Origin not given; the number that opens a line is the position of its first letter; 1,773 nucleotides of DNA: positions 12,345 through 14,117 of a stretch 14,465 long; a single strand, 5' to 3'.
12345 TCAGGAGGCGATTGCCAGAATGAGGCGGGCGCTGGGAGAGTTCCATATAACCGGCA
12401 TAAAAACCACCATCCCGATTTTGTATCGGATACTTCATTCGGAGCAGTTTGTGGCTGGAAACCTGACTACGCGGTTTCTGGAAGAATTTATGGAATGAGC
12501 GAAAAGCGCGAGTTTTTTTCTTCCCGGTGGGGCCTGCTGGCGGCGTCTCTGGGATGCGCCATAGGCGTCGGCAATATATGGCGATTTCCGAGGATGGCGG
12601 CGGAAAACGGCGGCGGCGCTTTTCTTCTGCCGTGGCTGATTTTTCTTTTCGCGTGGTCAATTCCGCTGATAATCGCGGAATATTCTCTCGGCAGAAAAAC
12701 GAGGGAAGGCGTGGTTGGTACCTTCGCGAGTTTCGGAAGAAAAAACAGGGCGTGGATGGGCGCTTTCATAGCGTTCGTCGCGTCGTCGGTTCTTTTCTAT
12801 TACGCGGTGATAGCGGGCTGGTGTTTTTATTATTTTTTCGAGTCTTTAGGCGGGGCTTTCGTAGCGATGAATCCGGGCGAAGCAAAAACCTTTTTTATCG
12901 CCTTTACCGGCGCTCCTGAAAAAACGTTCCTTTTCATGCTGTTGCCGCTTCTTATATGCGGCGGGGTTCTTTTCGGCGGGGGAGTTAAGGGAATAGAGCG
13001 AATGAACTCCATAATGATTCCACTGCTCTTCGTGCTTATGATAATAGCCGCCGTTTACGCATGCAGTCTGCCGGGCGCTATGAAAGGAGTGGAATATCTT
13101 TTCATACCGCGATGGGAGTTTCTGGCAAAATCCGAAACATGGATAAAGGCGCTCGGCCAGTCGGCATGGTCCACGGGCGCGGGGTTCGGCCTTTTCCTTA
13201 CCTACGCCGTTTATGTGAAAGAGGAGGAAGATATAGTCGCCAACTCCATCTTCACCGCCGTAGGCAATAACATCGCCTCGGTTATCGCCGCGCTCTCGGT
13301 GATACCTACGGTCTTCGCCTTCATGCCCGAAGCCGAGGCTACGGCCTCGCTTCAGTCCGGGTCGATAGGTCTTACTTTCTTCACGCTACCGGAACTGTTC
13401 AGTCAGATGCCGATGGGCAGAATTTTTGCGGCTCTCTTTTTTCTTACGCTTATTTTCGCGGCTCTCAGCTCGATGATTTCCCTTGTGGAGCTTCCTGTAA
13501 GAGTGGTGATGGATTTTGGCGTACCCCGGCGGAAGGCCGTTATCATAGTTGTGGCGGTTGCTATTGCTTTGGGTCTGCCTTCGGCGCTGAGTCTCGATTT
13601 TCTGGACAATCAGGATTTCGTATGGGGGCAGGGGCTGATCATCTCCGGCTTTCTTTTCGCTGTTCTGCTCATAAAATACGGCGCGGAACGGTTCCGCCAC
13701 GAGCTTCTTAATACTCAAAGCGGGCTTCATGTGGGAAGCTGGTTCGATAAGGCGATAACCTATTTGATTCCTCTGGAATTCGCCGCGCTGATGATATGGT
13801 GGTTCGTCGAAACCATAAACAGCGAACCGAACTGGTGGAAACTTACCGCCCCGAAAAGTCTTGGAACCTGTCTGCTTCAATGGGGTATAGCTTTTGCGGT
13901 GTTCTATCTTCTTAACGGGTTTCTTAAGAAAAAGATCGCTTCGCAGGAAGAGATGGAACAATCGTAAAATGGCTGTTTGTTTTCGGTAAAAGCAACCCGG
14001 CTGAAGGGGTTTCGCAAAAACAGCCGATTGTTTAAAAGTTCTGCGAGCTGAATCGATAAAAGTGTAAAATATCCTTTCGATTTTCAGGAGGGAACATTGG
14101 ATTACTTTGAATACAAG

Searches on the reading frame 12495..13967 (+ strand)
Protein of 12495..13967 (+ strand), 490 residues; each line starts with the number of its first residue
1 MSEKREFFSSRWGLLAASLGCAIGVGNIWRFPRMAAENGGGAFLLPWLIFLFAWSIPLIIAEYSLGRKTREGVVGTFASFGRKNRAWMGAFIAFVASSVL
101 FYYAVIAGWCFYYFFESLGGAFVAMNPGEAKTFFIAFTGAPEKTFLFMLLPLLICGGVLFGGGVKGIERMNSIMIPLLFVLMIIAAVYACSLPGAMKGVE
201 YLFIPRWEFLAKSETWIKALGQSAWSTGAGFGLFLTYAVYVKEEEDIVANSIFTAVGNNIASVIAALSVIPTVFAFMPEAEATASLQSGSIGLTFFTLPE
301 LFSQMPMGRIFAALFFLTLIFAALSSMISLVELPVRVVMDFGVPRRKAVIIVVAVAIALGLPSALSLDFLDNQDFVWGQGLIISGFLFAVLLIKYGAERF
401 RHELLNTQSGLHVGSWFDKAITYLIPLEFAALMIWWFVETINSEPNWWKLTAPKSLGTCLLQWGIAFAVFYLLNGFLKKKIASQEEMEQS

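Call 4: search_protein_families(library=pfam, proteins=[window:12495-13967:+])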
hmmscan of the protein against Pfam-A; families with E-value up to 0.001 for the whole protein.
window:12495-13967:+ (490 aa): 1 family
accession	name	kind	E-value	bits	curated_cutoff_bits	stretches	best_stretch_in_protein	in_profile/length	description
PF00209.24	SNF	-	2.3e-59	201.9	27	2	148-447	180-491/524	Sodium:neurotransmitter symporter family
